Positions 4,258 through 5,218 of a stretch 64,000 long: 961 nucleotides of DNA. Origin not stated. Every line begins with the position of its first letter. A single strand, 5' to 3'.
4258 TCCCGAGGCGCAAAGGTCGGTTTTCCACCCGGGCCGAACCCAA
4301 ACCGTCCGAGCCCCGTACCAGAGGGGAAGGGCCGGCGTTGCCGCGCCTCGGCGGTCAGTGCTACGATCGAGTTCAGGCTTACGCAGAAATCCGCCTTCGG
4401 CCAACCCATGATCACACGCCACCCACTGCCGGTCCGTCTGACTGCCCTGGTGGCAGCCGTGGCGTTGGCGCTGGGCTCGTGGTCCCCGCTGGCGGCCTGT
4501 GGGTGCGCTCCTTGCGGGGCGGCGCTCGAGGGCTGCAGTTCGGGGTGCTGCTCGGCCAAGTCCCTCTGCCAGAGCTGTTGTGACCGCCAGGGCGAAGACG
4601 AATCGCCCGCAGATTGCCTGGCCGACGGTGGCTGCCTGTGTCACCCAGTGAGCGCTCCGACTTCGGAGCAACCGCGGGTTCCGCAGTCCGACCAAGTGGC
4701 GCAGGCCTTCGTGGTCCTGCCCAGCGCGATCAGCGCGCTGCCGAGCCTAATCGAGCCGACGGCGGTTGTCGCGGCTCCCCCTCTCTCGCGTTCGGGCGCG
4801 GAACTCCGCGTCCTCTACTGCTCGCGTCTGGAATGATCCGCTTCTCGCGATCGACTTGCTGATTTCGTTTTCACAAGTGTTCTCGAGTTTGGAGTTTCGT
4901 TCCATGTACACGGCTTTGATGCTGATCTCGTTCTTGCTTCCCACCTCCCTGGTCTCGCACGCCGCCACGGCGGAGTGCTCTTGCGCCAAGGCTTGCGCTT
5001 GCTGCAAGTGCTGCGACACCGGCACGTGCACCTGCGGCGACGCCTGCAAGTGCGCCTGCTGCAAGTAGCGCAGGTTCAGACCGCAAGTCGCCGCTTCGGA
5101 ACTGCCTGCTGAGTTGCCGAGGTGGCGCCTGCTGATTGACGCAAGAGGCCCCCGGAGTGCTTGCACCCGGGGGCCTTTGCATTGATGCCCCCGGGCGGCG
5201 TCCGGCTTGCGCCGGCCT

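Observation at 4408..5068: Bicistronic pair of exported hyper-Cys-rich proteins, including a signal-peptide-bearing metallothionein-like 54-aa peptide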

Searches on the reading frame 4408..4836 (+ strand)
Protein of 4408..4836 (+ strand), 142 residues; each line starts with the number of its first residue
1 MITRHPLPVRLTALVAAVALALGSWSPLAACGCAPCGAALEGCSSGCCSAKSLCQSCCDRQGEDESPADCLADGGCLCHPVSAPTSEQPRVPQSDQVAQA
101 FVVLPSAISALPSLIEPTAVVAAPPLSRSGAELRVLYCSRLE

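Call 3: search_protein_families(library=pfam, proteins=[window:4408-4836:+], max_evalue=1)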
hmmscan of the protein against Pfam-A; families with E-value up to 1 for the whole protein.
window:4408-4836:+ (142 aa): 0 families

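Call 4: search_protein_families(library=ncbifam, proteins=[window:4408-4836:+], max_evalue=1)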
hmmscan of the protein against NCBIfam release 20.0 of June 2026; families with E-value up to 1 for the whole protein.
window:4408-4836:+ (142 aa): 0 families

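Call 6: find_homologous_proteins(query=window:4408-4833:+, max_evalue=1)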
Query window:4408-4833:+ (142 aa): 4 proteins with E <= 1 among 317 candidates.
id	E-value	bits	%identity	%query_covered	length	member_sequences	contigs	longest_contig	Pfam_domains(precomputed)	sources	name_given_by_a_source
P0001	1.1e-83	296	99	100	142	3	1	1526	-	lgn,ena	-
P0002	5.9e-73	262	87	100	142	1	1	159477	-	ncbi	-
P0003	2.1e-63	231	80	100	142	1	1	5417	-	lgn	-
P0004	1.2e-36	144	59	85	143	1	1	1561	-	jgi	jgi:hypothetical protein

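Call 7: find_encoding_contigs(protein=P0002, flank=6000)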
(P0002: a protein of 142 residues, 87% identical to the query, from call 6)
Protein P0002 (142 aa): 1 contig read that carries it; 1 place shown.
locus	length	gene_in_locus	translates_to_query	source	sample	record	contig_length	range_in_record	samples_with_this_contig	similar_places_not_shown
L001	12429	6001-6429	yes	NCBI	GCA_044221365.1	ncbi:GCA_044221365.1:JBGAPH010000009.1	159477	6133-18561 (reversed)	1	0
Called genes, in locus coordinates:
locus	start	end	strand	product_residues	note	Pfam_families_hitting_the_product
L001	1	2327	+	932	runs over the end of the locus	PF03200:Glyco_hydro_63 (faint), PF22422:MGH1-like_GH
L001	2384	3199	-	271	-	PF13191:AAA_16, PF13401:AAA_22, PF00004:AAA (weak)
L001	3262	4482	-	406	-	-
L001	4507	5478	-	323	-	-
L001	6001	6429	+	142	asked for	-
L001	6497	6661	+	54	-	-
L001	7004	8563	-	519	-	PF02113:Peptidase_S13, PF13354:Beta-lactamase2 (faint)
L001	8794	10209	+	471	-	PF01546:Peptidase_M20, PF07687:M20_dimer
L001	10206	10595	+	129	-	-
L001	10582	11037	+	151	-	-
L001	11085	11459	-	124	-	-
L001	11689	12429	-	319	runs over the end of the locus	PF07963:N_methyl, PF07596:SBP_bac_10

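Call 8: find_encoding_contigs(protein=P0003, flank=6000)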
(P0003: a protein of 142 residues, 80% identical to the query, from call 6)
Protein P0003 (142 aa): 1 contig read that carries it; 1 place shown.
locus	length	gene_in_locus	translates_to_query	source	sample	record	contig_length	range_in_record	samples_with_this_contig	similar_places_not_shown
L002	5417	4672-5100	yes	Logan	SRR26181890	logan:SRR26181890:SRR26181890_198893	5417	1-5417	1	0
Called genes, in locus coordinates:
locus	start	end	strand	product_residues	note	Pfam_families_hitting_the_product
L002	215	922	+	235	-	-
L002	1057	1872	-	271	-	PF13191:AAA_16 (weak), PF13401:AAA_22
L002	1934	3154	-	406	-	-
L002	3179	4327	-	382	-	-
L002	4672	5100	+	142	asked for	-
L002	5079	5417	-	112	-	?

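Call 9: find_encoding_contigs(protein=P0004, flank=6000)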
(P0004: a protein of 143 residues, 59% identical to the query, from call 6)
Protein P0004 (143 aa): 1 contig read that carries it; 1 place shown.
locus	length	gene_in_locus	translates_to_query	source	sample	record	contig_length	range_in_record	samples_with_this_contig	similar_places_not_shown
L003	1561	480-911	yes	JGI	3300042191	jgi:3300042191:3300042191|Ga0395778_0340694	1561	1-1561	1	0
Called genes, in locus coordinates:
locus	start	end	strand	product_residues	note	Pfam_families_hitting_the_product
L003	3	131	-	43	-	?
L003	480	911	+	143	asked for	-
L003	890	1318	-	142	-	-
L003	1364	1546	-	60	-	-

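Call 10: find_encoding_contigs(protein=P0001, flank=6000)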
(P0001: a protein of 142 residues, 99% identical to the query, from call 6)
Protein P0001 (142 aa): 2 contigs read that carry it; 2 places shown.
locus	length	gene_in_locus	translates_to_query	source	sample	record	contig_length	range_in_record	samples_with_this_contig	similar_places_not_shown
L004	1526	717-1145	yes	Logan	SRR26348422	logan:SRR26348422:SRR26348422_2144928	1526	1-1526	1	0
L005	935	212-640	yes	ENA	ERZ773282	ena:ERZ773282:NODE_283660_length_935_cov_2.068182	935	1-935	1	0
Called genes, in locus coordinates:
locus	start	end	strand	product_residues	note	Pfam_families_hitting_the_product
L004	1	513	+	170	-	?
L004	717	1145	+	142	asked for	-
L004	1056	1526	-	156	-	?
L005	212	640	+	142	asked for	-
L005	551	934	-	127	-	?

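Call 17: find_related_loci(query=A2, collection=genome_contigs, flank=8000)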
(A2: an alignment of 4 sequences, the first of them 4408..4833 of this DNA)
Query A2 (142 aa) in genome_contigs; peptide patterns used: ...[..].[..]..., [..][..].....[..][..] (x = any residue, [..] = any of these).
54 stretches matched a pattern; 1 encode a relative of the query (tblastn E <= 1e-3); 1 distinct loci.
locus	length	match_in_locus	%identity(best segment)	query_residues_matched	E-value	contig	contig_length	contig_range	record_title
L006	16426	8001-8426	87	1-142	1e-71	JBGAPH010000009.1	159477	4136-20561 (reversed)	MAG: Pirellulales bacterium isolate MAG_AAO_H125.26 AAOH125-26_opera_contig_441, whole genome shotgun sequence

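Call 36: find_homologous_proteins(query=A5, max_evalue=0.1)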
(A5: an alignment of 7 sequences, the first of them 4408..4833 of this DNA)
Query A5 (7 sequences) (142 aa, profile of the alignment): 6 proteins with E <= 0.1 among 8000 candidates.
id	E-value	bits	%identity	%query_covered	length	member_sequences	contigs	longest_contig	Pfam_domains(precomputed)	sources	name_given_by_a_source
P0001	1.6e-63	231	99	100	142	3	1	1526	-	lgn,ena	-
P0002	2.6e-62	227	87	100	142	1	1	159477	-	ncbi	-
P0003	3.7e-62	227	80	100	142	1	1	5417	-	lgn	-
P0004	8.8e-56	206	59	85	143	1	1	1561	-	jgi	jgi:hypothetical protein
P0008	1.5e-44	170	60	100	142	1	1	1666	-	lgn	-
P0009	1.0e-38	151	50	7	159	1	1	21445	-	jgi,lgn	-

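Call 37: find_encoding_contigs(protein=P0009, flank=10000)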
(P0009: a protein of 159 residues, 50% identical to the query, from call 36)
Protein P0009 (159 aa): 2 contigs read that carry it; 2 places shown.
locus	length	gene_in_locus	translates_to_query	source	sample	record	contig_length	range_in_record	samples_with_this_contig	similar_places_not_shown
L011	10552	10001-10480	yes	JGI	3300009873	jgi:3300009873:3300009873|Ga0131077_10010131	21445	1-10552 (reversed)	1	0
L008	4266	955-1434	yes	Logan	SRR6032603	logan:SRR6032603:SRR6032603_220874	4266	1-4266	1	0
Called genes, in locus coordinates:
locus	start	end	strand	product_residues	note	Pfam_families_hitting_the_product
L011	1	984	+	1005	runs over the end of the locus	PF13385:Laminin_G_3, PF09099:Qn_am_d_aIII (weak)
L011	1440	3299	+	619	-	-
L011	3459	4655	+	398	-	PF21016:RlmN_N, PF04055:Radical_SAM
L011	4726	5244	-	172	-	-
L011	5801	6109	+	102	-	PF00166:Cpn10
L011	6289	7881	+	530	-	PF00118:Cpn60_TCP1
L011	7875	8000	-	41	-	-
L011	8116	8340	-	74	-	-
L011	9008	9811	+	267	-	PF00561:Abhydrolase_1 (faint), PF12146:Hydrolase_4 (faint), PF00326:Peptidase_S9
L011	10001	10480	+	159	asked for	-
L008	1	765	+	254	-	?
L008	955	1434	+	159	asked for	-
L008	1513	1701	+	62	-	-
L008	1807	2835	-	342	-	-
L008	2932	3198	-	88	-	PF05154:TM2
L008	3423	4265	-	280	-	?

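Call 38: find_encoding_contigs(protein=P0008, flank=5000)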
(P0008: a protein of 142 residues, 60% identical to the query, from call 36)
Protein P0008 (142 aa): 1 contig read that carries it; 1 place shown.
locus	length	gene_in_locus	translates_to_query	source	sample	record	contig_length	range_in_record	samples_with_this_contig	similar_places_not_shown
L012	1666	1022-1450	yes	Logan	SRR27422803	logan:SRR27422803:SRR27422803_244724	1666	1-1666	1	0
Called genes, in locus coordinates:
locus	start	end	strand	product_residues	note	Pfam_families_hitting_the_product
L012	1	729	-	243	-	?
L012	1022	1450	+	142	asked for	-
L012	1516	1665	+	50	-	?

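Call 43: search_solved_structures(query=A5, max_evalue=10)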
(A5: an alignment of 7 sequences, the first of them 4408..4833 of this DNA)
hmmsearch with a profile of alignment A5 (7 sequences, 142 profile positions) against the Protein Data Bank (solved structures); distinct sequences matched with E-value up to 10: 1.
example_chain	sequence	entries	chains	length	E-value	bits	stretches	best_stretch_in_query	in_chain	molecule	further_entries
7n7s_A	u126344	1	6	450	0.85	13.2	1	57-138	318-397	Hydroxymethylglutaryl-CoA reductase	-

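Call 61: predict_structure(alignment_id=A6)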
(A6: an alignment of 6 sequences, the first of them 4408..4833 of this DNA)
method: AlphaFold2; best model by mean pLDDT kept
length: 142 residues; sequences in the alignment: 6
mean_pLDDT: 40.9   pTM: 0.22
mean pLDDT of the five models: 40.9, 38.1, 38.0, 36.5, 34.4
residues with pLDDT >= 90: 0; 70-90: 0; 50-70: 22; < 50: 120
segments of 3 or more residues with pLDDT < 50: 1-6, 23-100, 110-142
pLDDT, mean of each block of 10 residues (from residue 1): 49 56 41 36 38 43 39 36 39 44 50 34 35 37 35
secondary structure, 60 per line:
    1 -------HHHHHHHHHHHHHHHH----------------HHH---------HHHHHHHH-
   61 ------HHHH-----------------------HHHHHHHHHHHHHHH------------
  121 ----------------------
elements in order: H8-23 H52-59 H67-70 H94-108

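Call 70: search_protein_families(library=pfam, proteins=[L001:10206-10595:+, L001:10582-11037:+], max_evalue=0.0001)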
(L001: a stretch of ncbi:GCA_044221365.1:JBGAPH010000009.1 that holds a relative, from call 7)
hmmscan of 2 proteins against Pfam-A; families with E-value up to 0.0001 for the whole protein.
L001:10206-10595:+ (129 aa): 0 families

L001:10582-11037:+ (151 aa): 0 families

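Call 72: search_dna_similar(query=window:4408-4833:+, collection=plasmids, mode=protein, max_evalue=0.001, max_rows=10)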
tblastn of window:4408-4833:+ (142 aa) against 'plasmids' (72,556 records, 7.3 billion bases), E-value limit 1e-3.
No match.

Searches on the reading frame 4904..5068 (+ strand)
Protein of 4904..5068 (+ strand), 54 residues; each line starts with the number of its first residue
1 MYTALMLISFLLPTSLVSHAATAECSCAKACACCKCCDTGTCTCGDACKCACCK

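Call 3: search_protein_families(library=pfam, proteins=[window:4904-5068:+], max_evalue=1)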
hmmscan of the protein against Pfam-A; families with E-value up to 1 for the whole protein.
window:4904-5068:+ (54 aa): 0 families

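Call 4: search_protein_families(library=ncbifam, proteins=[window:4904-5068:+], max_evalue=1)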
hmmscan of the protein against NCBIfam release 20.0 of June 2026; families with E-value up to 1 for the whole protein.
window:4904-5068:+ (54 aa): 0 families

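Call 5: find_homologous_proteins(query=window:4904-5065:+, max_evalue=10)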
Query window:4904-5065:+: no candidate shares three 5-residue words with the query. No homologue found.

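Call 21: search_protein_representatives(protein=window:4904-5065:+)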
Query: 54 residues. Proteins with E-value up to 0.001 (for the whole library): 3; up to 1e-10: 1; up to 1e-30: 0. The best 3 are listed.
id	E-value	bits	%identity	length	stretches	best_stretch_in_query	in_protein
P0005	1.3e-14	69.1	79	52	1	1-54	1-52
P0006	1.5e-05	40.8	49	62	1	1-53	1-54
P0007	5.1e-05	39.2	48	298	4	32-51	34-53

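Call 23: find_encoding_contigs(protein=P0006, flank=8000)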
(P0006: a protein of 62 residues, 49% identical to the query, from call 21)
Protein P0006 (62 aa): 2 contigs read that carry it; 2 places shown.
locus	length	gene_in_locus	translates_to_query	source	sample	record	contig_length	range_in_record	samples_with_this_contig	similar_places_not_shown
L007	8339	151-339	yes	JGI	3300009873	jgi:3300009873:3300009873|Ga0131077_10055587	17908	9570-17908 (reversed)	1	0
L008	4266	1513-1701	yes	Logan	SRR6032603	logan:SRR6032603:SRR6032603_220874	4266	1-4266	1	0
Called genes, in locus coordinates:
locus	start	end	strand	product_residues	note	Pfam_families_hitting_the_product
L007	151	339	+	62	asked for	-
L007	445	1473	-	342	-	-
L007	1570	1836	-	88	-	PF05154:TM2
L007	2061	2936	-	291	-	PF00202:Aminotran_3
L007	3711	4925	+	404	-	PF00764:Arginosuc_synth, PF20979:Arginosuc_syn_C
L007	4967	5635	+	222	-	PF00149:Metallophos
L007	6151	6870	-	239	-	PF06439:3keto-disac_hyd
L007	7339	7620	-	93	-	PF13620:CarboxypepD_reg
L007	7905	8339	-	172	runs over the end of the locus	-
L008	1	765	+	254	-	?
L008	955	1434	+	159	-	-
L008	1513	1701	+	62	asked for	-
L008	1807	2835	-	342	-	-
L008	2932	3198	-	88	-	PF05154:TM2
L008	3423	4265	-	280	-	?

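Call 24: find_encoding_contigs(protein=P0005, flank=8000)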
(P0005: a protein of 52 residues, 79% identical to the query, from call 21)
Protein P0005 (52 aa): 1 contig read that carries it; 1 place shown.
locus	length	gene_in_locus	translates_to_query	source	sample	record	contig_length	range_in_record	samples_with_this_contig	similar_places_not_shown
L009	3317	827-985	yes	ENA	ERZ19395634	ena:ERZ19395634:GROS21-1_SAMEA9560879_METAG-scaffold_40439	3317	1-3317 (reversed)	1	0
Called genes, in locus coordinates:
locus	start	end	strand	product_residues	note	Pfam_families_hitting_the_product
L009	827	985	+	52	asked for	-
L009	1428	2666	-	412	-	PF02113:Peptidase_S13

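Call 28: find_related_loci(query=A3, collection=metagenome_contigs, flank=5000)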
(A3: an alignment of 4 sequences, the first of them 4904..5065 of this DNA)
Query A3 (54 aa) in metagenome_contigs; peptide patterns used: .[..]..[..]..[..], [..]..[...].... (x = any residue, [..] = any of these).
600 stretches matched a pattern (row limit reached: there are more); 1 encode a relative of the query (tblastn E <= 1e-3); 1 distinct loci.
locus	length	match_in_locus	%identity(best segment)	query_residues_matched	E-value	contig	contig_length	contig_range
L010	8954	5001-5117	78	1-41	1e-9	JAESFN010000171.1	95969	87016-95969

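Call 68: find_related_loci(query=A3, collection=viral_contigs, flank=3000)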
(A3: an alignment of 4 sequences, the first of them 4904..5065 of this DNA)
Query A3 (54 aa) in viral_contigs; peptide patterns used: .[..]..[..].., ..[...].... (x = any residue, [..] = any of these).
600 stretches matched a pattern, but none encodes a relative of the query by tblastn (E <= 1e-3).

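Call 70: search_protein_families(library=pfam, proteins=[L008:1807-2835:-], max_evalue=0.0001)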
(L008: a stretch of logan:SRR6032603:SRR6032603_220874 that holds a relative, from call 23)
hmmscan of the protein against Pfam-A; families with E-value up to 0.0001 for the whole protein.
L008:1807-2835:- (342 aa): 0 families

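Call 75: list_cluster_members(proteins=[window:4904-5065:+, L001:6497-6658:+, P0005, P0006, P0002, P0009, L010:5001-5159:+, L003:981-1136:+])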
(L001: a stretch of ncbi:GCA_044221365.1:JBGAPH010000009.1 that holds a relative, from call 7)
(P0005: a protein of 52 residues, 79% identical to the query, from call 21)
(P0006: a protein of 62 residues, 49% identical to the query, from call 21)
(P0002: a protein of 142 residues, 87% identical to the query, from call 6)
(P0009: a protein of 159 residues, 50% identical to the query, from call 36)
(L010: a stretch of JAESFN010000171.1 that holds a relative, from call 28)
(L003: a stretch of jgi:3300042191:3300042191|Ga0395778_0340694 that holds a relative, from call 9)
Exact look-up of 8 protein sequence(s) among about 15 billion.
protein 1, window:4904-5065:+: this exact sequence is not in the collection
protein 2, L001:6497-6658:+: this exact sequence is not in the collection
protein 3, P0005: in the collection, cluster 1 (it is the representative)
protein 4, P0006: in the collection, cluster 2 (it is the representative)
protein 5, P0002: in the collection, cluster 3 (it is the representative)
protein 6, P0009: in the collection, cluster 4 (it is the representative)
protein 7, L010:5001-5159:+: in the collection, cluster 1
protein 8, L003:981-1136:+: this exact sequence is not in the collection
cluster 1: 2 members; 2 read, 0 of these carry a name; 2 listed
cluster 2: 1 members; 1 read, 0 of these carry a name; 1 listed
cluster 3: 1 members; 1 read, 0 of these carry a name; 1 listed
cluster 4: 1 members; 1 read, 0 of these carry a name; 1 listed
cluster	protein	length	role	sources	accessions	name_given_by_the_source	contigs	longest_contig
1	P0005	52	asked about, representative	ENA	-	-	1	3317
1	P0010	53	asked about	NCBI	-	-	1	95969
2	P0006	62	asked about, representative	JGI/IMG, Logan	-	-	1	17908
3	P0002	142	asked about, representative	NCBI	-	-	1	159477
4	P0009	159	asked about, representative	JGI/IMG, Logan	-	-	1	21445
